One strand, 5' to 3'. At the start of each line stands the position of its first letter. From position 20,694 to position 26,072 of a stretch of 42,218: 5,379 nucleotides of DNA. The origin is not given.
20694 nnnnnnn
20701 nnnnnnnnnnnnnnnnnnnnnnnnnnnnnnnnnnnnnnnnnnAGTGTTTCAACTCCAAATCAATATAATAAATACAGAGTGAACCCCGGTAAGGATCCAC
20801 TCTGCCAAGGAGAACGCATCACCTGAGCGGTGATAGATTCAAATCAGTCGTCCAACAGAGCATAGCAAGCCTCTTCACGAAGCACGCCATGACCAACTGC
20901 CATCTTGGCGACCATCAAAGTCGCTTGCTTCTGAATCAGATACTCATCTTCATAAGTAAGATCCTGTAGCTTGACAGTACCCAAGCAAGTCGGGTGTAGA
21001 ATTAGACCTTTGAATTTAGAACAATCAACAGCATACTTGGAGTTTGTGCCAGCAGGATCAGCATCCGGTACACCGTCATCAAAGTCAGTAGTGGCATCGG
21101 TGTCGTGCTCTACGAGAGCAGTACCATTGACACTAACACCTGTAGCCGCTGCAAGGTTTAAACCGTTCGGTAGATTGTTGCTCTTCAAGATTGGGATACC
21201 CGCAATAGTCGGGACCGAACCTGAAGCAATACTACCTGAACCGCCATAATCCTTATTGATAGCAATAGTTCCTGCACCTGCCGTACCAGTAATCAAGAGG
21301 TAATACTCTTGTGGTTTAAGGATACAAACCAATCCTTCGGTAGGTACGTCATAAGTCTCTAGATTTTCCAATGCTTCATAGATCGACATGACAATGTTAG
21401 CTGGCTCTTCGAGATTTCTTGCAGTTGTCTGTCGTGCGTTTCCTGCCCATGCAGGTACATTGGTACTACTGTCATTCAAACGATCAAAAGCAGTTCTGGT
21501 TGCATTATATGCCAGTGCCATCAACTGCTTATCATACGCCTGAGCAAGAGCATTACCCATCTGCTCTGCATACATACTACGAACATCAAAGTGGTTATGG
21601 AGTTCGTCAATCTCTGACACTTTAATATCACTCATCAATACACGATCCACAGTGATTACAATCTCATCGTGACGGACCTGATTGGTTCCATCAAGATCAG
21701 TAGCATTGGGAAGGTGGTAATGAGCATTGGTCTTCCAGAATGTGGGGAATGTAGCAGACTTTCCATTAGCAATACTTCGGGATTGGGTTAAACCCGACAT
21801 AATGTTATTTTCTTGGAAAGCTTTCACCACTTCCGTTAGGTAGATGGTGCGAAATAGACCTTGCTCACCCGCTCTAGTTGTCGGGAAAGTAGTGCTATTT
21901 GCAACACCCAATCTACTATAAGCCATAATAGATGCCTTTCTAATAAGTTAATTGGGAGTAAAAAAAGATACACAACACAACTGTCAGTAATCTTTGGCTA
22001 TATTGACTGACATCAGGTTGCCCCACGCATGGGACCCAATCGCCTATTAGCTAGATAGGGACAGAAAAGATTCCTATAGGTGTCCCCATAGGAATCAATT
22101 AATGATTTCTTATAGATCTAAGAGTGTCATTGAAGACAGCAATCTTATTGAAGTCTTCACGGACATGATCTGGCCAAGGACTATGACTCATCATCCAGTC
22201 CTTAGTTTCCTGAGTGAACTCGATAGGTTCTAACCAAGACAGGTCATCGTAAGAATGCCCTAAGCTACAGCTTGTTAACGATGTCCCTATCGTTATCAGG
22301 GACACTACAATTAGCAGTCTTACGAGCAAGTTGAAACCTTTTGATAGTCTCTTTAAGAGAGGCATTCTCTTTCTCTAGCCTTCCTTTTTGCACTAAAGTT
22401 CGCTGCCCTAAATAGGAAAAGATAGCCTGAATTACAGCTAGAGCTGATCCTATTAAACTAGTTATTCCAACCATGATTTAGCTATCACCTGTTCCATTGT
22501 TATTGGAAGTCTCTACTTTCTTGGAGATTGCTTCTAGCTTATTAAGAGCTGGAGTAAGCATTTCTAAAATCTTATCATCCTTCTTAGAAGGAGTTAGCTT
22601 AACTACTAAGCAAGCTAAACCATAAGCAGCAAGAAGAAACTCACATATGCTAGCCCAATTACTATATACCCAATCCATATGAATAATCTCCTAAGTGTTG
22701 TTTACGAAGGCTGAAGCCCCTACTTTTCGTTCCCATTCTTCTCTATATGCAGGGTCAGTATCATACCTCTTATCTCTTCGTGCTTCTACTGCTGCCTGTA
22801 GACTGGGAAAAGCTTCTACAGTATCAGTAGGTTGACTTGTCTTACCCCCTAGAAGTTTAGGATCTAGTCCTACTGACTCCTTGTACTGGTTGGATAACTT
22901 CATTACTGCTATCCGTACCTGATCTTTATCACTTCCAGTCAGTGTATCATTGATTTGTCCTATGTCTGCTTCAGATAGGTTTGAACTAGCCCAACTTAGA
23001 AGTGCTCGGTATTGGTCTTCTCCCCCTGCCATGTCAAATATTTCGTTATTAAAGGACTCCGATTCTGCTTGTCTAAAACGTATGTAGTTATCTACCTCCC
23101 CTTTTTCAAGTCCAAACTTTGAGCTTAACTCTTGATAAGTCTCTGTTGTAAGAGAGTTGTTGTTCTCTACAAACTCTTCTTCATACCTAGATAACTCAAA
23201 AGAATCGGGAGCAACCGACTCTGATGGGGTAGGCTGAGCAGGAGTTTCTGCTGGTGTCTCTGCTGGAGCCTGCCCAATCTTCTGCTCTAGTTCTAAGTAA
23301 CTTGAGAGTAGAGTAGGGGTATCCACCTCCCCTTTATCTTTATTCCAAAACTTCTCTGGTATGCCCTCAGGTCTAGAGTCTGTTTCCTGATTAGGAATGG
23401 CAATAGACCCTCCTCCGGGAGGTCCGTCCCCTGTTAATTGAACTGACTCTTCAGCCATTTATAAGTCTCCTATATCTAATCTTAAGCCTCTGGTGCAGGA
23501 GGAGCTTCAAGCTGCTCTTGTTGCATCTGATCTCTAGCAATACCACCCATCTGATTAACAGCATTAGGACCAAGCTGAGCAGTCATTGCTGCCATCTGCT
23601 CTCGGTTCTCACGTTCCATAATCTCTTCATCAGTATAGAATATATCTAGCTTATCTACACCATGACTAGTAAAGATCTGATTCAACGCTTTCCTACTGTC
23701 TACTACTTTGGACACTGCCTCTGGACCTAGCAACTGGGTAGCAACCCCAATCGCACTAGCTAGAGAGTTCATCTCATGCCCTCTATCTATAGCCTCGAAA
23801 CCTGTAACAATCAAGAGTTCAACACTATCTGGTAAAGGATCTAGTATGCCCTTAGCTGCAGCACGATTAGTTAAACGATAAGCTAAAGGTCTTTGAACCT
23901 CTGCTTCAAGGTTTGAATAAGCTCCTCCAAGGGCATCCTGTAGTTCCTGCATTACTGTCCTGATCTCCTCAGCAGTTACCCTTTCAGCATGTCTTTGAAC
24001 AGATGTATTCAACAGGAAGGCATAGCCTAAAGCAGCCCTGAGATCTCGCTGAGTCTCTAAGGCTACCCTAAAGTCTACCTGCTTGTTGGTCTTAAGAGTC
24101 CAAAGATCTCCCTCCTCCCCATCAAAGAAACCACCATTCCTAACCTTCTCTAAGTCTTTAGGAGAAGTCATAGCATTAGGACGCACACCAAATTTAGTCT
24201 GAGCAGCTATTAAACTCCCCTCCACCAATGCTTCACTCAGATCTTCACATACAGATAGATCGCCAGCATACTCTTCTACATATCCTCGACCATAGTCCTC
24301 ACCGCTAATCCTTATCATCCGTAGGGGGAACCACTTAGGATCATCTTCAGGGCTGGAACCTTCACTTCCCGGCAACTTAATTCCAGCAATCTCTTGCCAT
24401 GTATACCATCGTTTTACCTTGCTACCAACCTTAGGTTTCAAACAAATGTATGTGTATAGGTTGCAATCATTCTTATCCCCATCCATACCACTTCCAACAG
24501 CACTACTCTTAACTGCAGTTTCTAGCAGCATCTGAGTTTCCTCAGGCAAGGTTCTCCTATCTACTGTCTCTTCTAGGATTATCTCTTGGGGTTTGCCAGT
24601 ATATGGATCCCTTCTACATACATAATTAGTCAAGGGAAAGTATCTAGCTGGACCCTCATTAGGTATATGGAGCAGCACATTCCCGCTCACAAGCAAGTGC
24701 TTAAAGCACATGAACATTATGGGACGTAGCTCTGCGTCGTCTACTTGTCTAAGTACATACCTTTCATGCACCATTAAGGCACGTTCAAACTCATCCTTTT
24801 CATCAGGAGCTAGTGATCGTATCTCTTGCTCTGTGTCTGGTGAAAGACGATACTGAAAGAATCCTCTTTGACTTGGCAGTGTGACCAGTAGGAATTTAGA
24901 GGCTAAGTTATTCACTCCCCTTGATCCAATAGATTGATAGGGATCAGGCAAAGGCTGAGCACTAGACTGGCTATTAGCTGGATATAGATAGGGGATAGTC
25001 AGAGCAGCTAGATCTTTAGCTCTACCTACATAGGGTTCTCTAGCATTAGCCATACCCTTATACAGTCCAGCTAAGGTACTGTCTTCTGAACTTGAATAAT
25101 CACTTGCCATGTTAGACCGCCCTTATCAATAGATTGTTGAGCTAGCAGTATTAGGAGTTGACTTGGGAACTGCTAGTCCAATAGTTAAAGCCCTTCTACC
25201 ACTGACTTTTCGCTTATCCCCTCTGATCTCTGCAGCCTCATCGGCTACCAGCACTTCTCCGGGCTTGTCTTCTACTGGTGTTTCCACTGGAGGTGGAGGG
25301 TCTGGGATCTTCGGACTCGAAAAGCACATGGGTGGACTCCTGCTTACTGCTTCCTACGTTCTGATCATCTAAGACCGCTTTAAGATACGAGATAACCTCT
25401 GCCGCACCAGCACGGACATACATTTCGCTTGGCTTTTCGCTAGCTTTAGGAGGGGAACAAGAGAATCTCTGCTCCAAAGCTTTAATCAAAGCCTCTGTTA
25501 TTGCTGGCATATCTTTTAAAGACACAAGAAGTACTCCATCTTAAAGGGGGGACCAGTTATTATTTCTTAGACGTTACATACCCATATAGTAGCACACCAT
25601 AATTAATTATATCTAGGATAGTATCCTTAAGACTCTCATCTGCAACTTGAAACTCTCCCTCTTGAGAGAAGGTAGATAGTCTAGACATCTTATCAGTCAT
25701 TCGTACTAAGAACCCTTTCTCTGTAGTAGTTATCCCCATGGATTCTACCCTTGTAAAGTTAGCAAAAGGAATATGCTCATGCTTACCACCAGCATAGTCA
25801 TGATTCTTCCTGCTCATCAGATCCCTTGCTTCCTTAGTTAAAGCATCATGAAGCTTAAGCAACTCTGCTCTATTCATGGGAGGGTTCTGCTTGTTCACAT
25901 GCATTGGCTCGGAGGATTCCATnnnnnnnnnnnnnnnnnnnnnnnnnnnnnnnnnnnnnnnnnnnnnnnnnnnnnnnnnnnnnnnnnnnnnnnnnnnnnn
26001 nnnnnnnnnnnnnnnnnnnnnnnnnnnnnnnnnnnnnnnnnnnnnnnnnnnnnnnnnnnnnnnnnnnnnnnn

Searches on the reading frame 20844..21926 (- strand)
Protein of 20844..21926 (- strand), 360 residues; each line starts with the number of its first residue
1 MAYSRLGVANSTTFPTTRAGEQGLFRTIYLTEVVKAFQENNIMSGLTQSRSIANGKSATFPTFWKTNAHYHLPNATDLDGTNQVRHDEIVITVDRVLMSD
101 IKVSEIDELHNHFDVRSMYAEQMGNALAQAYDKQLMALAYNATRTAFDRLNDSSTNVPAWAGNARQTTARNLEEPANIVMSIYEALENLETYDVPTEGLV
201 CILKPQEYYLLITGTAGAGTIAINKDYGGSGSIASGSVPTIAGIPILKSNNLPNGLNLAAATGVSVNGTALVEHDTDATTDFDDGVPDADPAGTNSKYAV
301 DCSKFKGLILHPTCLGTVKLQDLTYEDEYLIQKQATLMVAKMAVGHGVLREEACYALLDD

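Call 11: search_protein_families(library=pfam, proteins=[window:20844-21926:-], max_evalue=0.01)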
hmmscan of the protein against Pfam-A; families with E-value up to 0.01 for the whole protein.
window:20844-21926:- (360 aa): 1 family
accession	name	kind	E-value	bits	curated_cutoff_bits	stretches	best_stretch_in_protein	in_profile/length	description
PF21703.3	Gp10A-like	-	3.1e-53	181.7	27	1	60-357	2-278/279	Major capsid protein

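Call 68: find_related_loci(query=window:20844-21926:-, collection=viral_contigs, flank=4000)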
Query window:20844-21926:- (360 aa) in viral_contigs; peptide patterns used: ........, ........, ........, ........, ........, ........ (x = any residue, [..] = any of these).
8 stretches matched a pattern; 6 encode a relative of the query (tblastn E <= 1e-3); 6 distinct loci.
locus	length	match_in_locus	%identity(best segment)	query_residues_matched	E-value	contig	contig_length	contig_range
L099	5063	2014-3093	83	1-360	0e+0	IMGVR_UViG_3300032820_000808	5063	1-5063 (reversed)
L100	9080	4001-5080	75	1-357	1e-175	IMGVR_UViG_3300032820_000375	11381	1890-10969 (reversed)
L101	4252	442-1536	73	1-358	8e-167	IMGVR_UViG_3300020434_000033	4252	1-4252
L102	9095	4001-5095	71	1-358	1e-161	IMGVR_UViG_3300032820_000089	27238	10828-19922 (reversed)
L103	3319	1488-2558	66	1-357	2e-159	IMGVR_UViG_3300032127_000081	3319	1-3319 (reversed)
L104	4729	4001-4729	80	1-241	6e-129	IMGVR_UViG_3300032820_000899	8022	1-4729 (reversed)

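Call 77: search_dna_similar(query=window:20844-21926:-, collection=phages, mode=protein, max_rows=15)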
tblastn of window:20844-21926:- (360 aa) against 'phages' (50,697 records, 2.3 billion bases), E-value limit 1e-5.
Records with a match: 1444; places in all: 1450; records where one place covers at least 80% of the query: 470.
Best place of each record, by identity: <60% 1444.
By first word of the organism name: Klebsiella 422; Escherichia 268; Pseudomonas 137; Salmonella 91; Yersinia 82; Pelagibacter 32; Synechococcus 32; Prochlorococcus 29; Enterobacter 29; Vibrio 29; and 48 more.
By host as written in the record: - 252; Klebsiella pneumoniae 215; Escherichia coli 92; Yersinia pestis 38; Salmonella enterica subsp. enterica serovar Typhi 30; Klebsiella pneumoniae 135080 30; Pseudomonas putida KT2440 and Paw85 25; Vibrio cholerae 22; and 336 more.
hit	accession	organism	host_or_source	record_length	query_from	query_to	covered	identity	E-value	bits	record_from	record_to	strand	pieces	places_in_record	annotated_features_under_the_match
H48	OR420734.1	Roseobacter phage CRP-804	Paracoccaceae bacterium strain FZCC0196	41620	4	357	98%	38.9%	1e-54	199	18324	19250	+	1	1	capsid protein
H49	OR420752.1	Roseobacter phage CRP-403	Paracoccaceae bacterium strain FZCC0037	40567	8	357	97%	38.5%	4e-53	194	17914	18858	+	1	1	capsid protein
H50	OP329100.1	Pseudomonas phage LUZ100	Pseudomonas aeruginosa PaLo41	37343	4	357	98%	37.1%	5e-56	202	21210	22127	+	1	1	major capsid protein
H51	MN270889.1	Ralstonia phage P-PSG-11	Ralstonia solanacearum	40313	4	354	98%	37.3%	2e-56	203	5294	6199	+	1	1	major capsid protein 10A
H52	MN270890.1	Ralstonia phage P-PSG-11-1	Ralstonia solanacearum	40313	4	354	98%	37.3%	2e-56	203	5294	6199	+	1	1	major capsid protein 10A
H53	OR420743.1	Roseobacter phage CRP-125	Paracoccaceae bacterium strain FZCC0023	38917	4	354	98%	37.0%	2e-53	195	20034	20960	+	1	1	capsid protein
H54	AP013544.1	uncultured phage_MedDCM-OCT-S45-C18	metagenomic fosmid library constructed ...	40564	4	355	98%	36.8%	2e-51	189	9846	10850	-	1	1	minor capsid protein 10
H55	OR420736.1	Pelagibacter phage HTVC304P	Candidatus Pelagibacter sp.FZCC0233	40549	5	357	98%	36.4%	6e-50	185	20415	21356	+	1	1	capsid protein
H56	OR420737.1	Roseobacter phage CRP-171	Paracoccaceae bacterium strain FZCC0023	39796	4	354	98%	36.4%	7e-53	193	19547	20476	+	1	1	capsid protein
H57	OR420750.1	Roseobacter phage CRP-361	Paracoccaceae bacterium strain FZCC0042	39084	4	354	98%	36.2%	3e-49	183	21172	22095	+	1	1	capsid protein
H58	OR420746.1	Roseobacter phage CRP-227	Paracoccaceae bacterium strain FZCC0040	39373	4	354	98%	36.2%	3e-49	183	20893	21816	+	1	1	capsid protein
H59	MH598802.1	Pelagibacter phage HTVC201P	Candidatus Pelagibacter sp. FZCC0015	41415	5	357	98%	35.9%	4e-49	182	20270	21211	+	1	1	capsid protein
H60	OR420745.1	Pelagibacter phage HTVC048P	Candidatus Pelagibacter ubique HTCC1062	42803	5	357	98%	35.9%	6e-46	173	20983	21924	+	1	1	capsid protein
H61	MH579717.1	Pelagibacter phage HTVC021P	Candidatus Pelagibacter ubique HTCC1062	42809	5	357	98%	35.9%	6e-46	173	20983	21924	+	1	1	capsid protein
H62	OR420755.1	Roseobacter phage CRP-113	Paracoccaceae bacterium strain FZCC0023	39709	4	354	98%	35.9%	6e-52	191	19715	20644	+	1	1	capsid protein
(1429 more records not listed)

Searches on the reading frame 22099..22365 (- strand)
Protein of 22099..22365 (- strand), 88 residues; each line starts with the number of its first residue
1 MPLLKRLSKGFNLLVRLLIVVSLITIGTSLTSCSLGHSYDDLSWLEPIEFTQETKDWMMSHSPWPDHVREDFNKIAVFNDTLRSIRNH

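Call 49: search_protein_families(library=phrogs, proteins=[window:22099-22365:-], max_evalue=0.1)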
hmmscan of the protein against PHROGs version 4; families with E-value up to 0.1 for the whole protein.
window:22099-22365:- (88 aa): 0 families
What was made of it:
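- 22099..22678 (-): Separate candidate lysis cassette: a 66-aa one-TM holin-like protein (22478-22678), a 69-aa protein with N-terminal TM plus coiled coil, i-spanin-like (22265-22474), and an 88-aa lipoprotein with lipobox LTSC that overlaps it out of frame, o-spanin-like (22099-22365). No significant PHROG lysis hit (call 49), so the assignment rests on architecture.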

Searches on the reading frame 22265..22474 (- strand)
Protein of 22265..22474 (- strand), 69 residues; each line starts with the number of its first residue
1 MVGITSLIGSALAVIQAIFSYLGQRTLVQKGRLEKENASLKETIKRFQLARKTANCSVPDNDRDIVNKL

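Call 49: search_protein_families(library=phrogs, proteins=[window:22265-22474:-], max_evalue=0.1)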
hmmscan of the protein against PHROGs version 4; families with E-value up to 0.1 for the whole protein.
window:22265-22474:- (69 aa): 3 families
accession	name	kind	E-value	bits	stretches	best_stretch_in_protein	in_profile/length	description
phrog_21843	-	unknown function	0.026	15.8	1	32-47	13-29/50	-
phrog_1009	-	unknown function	0.063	14.4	1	3-48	13-54/103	-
phrog_4580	-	transcription regulation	0.083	14.1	0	28-48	7-28/38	transcription factor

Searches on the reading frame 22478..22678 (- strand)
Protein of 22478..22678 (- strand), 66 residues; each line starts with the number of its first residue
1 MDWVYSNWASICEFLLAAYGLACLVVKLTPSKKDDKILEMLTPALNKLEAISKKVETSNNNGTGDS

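Call 49: search_protein_families(library=phrogs, proteins=[window:22478-22678:-], max_evalue=0.1)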
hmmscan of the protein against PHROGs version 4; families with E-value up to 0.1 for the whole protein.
window:22478-22678:- (66 aa): 3 families
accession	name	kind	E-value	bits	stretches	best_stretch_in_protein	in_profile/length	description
phrog_9685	-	unknown function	0.0025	18.8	1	1-55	8-62/73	-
phrog_402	-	unknown function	0.0031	18.4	1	25-47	33-55/58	-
phrog_24383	-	unknown function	0.07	14.2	1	11-37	12-38/44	-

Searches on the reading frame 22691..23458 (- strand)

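Call 11: search_protein_families(library=pfam, proteins=[window:22691-23458:-], max_evalue=0.01)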
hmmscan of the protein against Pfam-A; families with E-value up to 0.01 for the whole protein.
window:22691-23458:- (255 aa): 1 family
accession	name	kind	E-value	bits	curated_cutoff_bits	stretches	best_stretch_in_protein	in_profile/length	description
PF05396.16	Phage_T7_Capsid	-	1e-12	49.3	27.1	1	88-249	21-188/188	Phage T7 capsid assembly protein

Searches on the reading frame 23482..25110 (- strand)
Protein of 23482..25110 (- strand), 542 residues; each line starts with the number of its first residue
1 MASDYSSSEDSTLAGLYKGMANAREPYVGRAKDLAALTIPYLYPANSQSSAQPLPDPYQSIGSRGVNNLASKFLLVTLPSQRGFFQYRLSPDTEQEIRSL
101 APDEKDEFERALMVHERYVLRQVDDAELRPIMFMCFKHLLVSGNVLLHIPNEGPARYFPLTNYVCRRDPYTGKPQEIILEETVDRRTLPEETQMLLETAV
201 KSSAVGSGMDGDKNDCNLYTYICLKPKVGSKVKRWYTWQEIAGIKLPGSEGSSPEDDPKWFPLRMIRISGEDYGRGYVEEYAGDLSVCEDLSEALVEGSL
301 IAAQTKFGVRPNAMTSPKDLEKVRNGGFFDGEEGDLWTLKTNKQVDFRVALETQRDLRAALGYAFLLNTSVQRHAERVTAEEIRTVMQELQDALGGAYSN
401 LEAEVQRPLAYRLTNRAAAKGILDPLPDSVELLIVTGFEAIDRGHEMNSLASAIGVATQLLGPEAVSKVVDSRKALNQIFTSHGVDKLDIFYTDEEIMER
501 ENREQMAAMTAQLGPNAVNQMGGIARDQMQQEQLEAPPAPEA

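Call 12: search_protein_families(library=pfam, proteins=[window:23482-25110:-], max_evalue=0.01)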
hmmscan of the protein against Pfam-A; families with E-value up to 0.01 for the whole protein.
window:23482-25110:- (542 aa): 1 family
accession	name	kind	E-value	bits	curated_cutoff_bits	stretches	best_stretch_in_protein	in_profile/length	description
PF12236.14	Head-tail_con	-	2.4e-56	191.6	27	1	11-487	2-486/489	Bacteriophage head to tail connecting protein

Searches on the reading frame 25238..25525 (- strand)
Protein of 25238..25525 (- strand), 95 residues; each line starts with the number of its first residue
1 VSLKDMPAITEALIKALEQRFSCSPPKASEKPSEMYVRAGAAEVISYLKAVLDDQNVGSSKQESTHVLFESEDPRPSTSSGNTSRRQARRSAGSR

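Call 12: search_protein_families(library=pfam, proteins=[window:25238-25525:-], max_evalue=0.01)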
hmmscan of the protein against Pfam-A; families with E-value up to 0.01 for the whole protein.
window:25238-25525:- (95 aa): 0 families

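Call 49: search_protein_families(library=phrogs, proteins=[window:25238-25525:-], max_evalue=0.1)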
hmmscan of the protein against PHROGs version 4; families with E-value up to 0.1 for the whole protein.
window:25238-25525:- (95 aa): 1 family
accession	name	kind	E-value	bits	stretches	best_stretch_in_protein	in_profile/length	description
phrog_4970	-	unknown function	1.2e-08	35.3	1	4-56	8-60/61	-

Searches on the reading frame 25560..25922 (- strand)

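Call 12: search_protein_families(library=pfam, proteins=[window:25560-25922:-], max_evalue=0.01)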
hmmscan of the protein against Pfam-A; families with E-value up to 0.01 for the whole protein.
window:25560-25922:- (120 aa): 1 family
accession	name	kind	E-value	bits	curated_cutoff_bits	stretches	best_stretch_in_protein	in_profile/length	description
PF07659.16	DUF1599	-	3.1e-05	24.7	25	1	73-111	15-56/61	Nucleotide modification associated domain 1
